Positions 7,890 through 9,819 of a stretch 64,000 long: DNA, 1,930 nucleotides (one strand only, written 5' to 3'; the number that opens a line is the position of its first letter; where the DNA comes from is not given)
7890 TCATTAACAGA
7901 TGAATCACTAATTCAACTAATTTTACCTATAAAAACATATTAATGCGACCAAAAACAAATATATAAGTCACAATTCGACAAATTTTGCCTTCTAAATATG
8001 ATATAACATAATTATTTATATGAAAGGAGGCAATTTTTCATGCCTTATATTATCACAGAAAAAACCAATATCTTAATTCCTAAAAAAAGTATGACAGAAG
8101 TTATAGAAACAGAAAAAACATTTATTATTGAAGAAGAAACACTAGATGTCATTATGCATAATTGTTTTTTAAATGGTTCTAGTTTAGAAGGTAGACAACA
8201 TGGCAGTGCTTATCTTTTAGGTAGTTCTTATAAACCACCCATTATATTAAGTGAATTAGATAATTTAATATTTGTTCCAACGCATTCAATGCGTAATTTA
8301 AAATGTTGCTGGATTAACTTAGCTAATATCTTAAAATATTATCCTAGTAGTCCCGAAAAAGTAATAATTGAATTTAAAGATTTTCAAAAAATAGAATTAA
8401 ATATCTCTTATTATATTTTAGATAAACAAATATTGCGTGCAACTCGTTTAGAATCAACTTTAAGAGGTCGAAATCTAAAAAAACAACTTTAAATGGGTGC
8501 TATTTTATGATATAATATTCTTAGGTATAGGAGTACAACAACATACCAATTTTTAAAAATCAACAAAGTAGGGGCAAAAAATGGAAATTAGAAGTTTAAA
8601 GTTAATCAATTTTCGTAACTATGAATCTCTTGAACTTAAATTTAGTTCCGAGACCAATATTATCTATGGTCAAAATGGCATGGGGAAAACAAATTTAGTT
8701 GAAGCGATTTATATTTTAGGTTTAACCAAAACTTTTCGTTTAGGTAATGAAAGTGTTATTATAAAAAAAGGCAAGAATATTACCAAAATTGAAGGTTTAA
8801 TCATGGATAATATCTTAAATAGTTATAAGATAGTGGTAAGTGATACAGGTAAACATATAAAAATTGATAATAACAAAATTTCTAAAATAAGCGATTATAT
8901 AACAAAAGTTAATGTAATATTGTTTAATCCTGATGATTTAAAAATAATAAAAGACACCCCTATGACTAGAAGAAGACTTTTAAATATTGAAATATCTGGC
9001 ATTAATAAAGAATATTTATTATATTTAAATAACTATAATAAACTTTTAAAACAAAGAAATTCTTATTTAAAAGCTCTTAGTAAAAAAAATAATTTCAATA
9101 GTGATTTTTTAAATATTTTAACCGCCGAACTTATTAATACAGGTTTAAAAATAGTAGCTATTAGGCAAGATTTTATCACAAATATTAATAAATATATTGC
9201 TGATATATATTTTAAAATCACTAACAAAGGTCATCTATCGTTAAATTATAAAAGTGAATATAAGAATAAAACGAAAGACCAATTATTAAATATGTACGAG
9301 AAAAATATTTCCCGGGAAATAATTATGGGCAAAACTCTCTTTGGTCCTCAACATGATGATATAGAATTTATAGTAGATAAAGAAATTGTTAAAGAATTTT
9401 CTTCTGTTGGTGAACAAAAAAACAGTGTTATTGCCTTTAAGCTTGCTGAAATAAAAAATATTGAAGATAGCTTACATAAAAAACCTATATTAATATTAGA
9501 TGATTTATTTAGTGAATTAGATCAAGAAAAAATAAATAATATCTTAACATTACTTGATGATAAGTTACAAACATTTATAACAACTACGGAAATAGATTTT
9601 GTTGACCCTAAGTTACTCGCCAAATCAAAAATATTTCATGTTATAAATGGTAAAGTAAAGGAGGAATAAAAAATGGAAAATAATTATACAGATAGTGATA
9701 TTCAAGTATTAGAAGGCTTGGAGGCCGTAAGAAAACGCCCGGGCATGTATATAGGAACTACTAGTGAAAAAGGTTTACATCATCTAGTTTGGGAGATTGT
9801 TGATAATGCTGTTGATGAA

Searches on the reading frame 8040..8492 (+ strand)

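Call 8: search_protein_families(library=ncbifam, proteins=[window:8040-8492:+])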
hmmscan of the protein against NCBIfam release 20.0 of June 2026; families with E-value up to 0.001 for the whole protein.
window:8040-8492:+ (150 aa): 0 families

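Call 29: search_protein_families(library=pfam, proteins=[window:8040-8492:+], max_evalue=0.001)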
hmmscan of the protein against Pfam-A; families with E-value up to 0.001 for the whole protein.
window:8040-8492:+ (150 aa): 1 family
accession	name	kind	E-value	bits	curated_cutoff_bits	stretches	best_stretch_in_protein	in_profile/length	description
PF06338.17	ComK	-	4.2e-32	111.4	22.3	1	3-143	4-149/152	ComK protein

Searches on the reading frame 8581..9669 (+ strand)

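Call 9: search_protein_families(library=ncbifam, proteins=[window:8581-9669:+])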
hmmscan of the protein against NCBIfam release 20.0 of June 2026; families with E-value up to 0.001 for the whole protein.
window:8581-9669:+ (362 aa): 10 families
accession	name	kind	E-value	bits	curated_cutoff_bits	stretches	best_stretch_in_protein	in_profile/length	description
TIGR00611.2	recf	equivalog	4.8e-91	305.4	172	1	3-336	1-339/339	DNA replication/repair protein RecF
NF010680.0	PRK14079.1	equivalog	6.2e-49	166.9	386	1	1-338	1-328/349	recombination protein F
NF041760.1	PtuA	equivalog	1.9e-09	37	500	1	2-44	51-93/524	retron Ec78 anti-phage system effector ATPase PtuA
NF041034.1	Rad50_Sulf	equivalog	3.9e-09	34.9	1000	1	1-77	1-76/872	DNA double-strand break repair ATPase Rad50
NF002244.0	PRK01156.1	equivalog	7e-08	31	847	1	1-96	1-96/895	DNA double-strand break repair ATPase Rad50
NF003034.1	PRK03918.1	equivalog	1.1e-07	30.3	700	1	1-48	1-47/878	DNA double-strand break repair ATPase Rad50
NF053563.1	Rkd4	equivalog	5.9e-07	28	860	1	2-43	2-43/747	arcadin-4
NF002572.0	PRK02224.1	equivalog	4.2e-06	25.3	1087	1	1-45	1-45/888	DNA double-strand break repair ATPase Rad50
NF045487.1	ASRP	equivalog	4.6e-05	22.2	300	0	16-46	7-37/593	archaea-specific SMC-related protein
NF041035.1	Rad50_Halo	equivalog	0.00017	20.1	1000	1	1-44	1-44/883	DNA double-strand break repair ATPase Rad50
